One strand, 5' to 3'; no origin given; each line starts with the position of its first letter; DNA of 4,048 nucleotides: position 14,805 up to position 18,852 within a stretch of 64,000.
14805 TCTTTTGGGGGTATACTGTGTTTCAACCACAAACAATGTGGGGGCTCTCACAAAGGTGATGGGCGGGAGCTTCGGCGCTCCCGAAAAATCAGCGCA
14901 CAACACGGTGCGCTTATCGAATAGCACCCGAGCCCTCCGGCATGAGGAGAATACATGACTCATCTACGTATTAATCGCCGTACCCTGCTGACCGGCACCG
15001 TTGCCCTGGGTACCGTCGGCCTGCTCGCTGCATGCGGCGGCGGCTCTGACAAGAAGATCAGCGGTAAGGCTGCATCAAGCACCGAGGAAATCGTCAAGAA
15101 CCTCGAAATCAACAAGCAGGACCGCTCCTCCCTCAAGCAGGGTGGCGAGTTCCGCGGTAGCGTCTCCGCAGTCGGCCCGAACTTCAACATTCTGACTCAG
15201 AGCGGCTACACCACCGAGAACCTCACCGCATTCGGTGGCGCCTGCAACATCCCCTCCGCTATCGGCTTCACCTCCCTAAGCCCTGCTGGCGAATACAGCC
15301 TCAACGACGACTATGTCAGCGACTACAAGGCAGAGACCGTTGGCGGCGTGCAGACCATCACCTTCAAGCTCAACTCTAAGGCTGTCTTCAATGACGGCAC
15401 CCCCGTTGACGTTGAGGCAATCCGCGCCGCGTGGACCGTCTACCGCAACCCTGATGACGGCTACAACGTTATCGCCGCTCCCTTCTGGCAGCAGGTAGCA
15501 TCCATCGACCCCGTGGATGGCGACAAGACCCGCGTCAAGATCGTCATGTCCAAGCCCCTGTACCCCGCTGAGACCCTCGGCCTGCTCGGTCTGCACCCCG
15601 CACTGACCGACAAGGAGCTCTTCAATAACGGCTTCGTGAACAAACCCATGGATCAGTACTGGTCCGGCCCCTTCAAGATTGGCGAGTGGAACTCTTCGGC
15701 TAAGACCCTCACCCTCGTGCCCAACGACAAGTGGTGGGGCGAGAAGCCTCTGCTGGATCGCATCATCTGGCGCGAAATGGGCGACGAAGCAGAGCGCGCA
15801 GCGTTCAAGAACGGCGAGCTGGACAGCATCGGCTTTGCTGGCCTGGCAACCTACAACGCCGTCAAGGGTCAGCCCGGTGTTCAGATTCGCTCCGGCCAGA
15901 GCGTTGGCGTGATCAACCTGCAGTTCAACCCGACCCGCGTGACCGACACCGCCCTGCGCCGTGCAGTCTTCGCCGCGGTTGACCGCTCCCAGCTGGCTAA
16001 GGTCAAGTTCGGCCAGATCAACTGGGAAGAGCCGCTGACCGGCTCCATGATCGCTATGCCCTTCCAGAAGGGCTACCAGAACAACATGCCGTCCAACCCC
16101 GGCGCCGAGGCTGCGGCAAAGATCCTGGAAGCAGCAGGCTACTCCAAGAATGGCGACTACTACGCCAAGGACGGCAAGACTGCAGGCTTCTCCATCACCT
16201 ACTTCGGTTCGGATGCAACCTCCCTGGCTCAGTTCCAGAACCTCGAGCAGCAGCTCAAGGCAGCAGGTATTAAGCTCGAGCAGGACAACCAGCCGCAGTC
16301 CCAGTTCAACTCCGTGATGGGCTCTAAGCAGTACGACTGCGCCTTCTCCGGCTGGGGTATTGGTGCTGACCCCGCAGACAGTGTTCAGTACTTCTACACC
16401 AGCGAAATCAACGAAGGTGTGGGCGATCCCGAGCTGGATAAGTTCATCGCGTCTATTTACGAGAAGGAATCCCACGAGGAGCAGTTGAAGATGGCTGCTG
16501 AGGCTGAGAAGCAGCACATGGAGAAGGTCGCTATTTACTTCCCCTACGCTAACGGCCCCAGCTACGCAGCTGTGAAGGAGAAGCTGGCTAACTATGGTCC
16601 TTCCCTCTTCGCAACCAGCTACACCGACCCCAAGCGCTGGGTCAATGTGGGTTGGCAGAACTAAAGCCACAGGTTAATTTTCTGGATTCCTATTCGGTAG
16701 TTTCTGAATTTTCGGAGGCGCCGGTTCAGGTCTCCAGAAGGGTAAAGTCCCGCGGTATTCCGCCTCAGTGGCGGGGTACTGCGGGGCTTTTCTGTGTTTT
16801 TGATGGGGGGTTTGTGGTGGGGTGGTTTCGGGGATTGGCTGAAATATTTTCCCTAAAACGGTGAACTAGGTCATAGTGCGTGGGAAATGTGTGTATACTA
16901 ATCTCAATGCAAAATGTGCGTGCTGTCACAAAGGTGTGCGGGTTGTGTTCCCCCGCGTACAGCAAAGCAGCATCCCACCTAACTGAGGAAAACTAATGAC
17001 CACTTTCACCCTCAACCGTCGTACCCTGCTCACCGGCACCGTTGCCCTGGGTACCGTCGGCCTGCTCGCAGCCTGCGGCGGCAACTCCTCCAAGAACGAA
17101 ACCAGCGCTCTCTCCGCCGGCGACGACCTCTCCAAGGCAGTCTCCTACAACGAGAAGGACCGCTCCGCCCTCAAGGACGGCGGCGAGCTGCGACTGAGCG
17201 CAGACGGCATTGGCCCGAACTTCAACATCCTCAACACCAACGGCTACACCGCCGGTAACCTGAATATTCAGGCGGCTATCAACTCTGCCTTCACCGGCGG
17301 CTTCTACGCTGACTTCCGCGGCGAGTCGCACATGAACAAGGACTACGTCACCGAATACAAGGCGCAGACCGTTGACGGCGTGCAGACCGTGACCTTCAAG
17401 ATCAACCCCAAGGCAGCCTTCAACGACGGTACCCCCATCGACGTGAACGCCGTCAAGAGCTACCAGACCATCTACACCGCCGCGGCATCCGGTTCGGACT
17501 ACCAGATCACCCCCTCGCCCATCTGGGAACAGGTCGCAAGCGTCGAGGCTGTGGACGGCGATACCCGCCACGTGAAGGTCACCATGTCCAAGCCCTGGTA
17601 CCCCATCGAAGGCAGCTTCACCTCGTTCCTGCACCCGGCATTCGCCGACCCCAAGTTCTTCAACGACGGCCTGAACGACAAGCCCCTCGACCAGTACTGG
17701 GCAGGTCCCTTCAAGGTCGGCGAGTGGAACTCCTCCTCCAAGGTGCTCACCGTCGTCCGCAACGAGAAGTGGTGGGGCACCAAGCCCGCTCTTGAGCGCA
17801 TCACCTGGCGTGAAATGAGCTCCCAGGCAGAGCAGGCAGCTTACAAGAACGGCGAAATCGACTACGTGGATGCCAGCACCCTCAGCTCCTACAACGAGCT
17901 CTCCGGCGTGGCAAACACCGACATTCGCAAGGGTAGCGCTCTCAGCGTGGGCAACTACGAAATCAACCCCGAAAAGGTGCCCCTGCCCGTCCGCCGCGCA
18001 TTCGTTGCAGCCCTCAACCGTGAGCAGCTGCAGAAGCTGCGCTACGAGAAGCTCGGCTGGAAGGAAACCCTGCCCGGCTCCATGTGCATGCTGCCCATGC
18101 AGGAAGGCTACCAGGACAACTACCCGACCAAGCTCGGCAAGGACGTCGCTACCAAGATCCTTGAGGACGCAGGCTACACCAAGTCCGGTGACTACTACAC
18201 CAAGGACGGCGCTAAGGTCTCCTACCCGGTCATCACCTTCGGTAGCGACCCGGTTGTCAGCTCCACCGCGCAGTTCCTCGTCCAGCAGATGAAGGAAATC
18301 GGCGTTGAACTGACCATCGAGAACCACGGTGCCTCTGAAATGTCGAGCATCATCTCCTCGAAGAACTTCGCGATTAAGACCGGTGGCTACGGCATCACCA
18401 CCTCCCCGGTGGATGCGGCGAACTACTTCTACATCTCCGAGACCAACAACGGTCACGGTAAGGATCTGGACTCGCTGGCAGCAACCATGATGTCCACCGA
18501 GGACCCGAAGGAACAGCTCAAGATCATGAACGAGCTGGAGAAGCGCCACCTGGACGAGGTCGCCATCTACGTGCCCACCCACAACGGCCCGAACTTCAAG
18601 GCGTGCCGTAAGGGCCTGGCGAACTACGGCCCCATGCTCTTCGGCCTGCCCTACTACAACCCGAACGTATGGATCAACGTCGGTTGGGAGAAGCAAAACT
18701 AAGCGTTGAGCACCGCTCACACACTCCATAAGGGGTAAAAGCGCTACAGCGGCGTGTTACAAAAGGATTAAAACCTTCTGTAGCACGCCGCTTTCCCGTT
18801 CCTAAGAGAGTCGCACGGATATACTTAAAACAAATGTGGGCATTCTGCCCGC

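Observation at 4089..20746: One Opp-type translocator followed by six tandem, independently terminated substrate-binding lipoprotein paralogs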

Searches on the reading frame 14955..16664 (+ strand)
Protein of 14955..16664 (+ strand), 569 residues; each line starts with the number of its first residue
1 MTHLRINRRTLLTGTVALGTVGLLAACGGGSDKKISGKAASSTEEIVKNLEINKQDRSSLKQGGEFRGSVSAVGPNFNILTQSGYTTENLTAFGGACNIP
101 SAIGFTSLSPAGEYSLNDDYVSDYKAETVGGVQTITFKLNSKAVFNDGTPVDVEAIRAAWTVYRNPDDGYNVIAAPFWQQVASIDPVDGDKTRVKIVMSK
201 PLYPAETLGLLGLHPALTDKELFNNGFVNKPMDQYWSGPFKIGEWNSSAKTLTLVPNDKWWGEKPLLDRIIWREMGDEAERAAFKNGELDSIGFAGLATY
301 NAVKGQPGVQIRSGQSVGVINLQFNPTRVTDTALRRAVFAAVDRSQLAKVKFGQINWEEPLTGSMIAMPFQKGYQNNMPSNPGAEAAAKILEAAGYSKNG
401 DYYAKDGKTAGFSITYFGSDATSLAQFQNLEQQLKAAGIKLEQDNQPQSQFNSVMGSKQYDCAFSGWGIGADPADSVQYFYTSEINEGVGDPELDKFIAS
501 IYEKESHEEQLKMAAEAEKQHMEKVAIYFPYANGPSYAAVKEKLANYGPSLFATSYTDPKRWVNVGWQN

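Call 3: search_protein_families(library=pfam, proteins=[window:14955-16664:+])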
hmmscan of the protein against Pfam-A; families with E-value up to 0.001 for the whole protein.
window:14955-16664:+ (569 aa): 1 family
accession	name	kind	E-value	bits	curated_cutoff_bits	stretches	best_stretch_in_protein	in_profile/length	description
PF00496.27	SBP_bac_5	-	3.2e-49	168.5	32.4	1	133-483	17-362/368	Bacterial extracellular solute-binding proteins, family 5 Middle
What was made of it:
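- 14955..16664 (+): S4, SBP lipoprotein (569 aa), clade B. PF00496 E 3e-49 (call 3).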

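Call 4: search_protein_families(library=ncbifam, proteins=[window:14955-16664:+])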
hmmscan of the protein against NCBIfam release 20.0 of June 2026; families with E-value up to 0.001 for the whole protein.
window:14955-16664:+ (569 aa): 6 families
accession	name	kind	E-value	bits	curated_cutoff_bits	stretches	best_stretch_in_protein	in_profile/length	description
TIGR02294.1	nickel_nikA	equivalog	4.3e-22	78.3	393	1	133-543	63-482/501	nickel ABC transporter substrate-binding protein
NF045468.1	Opp5A_nikA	equivalog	2.1e-17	62.8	600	1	132-547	70-472/488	nickel ABC transporter substrate-binding protein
NF047575.1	opine_bind_CntA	exception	2.2e-17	62.8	800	1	133-534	92-505/535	staphylopine-dependent metal ABC transporter substrate-binding lipoprotein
NF045467.1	Opp4A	equivalog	1.6e-15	56.4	650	1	238-562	211-554/556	oligopeptide ABC transporter substrate-binding protein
TIGR04028.1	SBP_KPN_01854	hypoth_equivalog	5.8e-12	44.9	468.5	1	318-542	253-488/509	TIGR04028 family ABC transporter substrate-binding protein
NF011942.0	PRK15413.1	equivalog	5.5e-11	41.8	594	1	134-444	87-381/512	glutathione ABC transporter substrate-binding protein GsiB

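Call 12: search_solved_structures(query=window:14955-16664:+, max_evalue=0.001)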
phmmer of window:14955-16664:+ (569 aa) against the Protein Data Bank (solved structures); distinct sequences matched with E-value up to 0.001: 44.
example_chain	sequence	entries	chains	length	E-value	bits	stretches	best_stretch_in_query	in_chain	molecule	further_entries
8j5q_A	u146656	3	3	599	1.5e-43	152.4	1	24-553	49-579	Uncharacterized protein Rv1280c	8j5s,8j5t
8j5u_A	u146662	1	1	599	1.5e-43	152.4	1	24-553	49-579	Uncharacterized protein Rv1280c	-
8j5r_A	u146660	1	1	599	9e-42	146.5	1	24-553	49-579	Uncharacterized protein Rv1280c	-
6wm6_A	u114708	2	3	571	4.1e-22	81.6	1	62-547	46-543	Extracellular solute-binding protein, family 5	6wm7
4oer_A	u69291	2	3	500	2.7e-19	72.3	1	133-543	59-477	NikA protein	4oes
5yh5_A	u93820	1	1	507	5.8e-17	64.6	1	133-504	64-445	Nickel ABC transporter substrate-binding protein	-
5yhe_A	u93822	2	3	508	5.8e-17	64.6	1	133-504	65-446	Nickel ABC transporter substrate-binding protein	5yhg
5yh8_A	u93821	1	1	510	5.9e-17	64.6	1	133-504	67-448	Nickel ABC transporter substrate-binding protein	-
3t66_A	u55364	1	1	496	9.3e-17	63.9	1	133-517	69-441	Nickel ABC transporter (Nickel-binding protein)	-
3qim_A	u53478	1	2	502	2.2e-14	56.1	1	133-547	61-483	Nickel-binding periplasmic protein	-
8spm_A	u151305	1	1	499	2.8e-14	55.7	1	133-547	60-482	Nickel ABC transporter, nickel/metallophore periplasmic binding protein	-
3mzb_A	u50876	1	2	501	2.8e-14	55.7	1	133-547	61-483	Nickel-binding periplasmic protein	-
1zlq_A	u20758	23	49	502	2.8e-14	55.7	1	133-547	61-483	Nickel-binding periplasmic protein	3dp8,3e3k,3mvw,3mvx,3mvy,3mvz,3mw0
9t0v_A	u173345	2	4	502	3.2e-14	55.5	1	133-547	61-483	Nickel-binding periplasmic protein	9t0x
2noo_A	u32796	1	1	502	3.2e-14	55.5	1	133-546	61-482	Nickel-binding periplasmic protein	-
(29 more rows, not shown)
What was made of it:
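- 14955..16664 (+): Mtb OppA E 1.5e-43 (call 12).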

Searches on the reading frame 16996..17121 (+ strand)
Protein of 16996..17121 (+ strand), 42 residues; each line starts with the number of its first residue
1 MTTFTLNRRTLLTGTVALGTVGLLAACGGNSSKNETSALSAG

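Call 48: search_protein_families(library=ncbifam, max_evalue=10, proteins=[window:16996-17121:+])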
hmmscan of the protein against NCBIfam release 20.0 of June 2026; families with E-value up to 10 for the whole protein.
seq(42 aa): 5 families
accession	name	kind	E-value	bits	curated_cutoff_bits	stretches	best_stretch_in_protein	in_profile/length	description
NF058595.1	invert_tail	domain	0.011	16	37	1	8-36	53-81/113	lipo-invert putative C-terminal anchoring domain-containing protein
NF045774.1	cytochro_C551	exception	0.042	13.8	118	1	15-37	7-29/110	cytochrome c551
NF047847.2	SS_mature_LptM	equivalog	0.1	12.7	27.7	1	9-28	3-21/31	LPS translocon maturation chaperone LptM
NF009105.0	PRK12450.1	subfamily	0.1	11.8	526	1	10-40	6-34/309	foldase protein PrsA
NF002361.0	PRK01326.1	equivalog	0.2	10.7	428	1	7-34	3-30/336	peptidylprolyl isomerase PrsA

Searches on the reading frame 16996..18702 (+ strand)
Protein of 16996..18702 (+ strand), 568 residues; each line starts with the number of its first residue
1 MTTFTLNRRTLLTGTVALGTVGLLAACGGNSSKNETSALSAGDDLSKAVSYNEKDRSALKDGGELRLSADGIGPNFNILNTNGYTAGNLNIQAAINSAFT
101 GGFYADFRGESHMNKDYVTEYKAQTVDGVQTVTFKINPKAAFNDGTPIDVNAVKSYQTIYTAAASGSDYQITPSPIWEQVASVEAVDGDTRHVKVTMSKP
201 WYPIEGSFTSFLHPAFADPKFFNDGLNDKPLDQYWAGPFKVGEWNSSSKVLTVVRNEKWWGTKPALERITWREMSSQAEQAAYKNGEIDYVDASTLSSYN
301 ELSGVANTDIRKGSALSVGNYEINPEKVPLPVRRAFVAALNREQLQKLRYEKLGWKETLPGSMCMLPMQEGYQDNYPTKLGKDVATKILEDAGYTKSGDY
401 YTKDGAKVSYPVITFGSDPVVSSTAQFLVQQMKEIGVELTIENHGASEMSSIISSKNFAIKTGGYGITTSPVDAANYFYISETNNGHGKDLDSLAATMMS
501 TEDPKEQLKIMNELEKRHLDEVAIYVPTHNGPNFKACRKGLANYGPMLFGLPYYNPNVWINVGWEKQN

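Call 3: search_protein_families(library=pfam, proteins=[window:16996-18702:+])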
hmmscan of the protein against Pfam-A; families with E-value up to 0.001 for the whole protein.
window:16996-18702:+ (568 aa): 1 family
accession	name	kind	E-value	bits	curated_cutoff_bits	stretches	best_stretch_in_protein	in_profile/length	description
PF00496.27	SBP_bac_5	-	1.7e-43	149.6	32.4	1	125-485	12-366/368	Bacterial extracellular solute-binding proteins, family 5 Middle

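Call 4: search_protein_families(library=ncbifam, proteins=[window:16996-18702:+])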
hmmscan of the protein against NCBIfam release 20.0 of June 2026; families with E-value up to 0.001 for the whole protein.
window:16996-18702:+ (568 aa): 6 families
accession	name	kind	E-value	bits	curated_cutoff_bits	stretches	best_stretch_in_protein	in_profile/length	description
NF045468.1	Opp5A_nikA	equivalog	2.6e-22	79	600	1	126-480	68-401/488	nickel ABC transporter substrate-binding protein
TIGR02294.1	nickel_nikA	equivalog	1.1e-17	63.8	393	1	127-529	61-471/501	nickel ABC transporter substrate-binding protein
NF045467.1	Opp4A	equivalog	1.8e-16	59.5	650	1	237-446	211-435/556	oligopeptide ABC transporter substrate-binding protein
NF047575.1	opine_bind_CntA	exception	6.7e-16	57.9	800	1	129-531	91-505/535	staphylopine-dependent metal ABC transporter substrate-binding lipoprotein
NF011942.0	PRK15413.1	equivalog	1.9e-13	50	594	1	73-512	35-465/512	glutathione ABC transporter substrate-binding protein GsiB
TIGR04028.1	SBP_KPN_01854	hypoth_equivalog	3.2e-11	42.5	468.5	1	330-542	270-491/509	TIGR04028 family ABC transporter substrate-binding protein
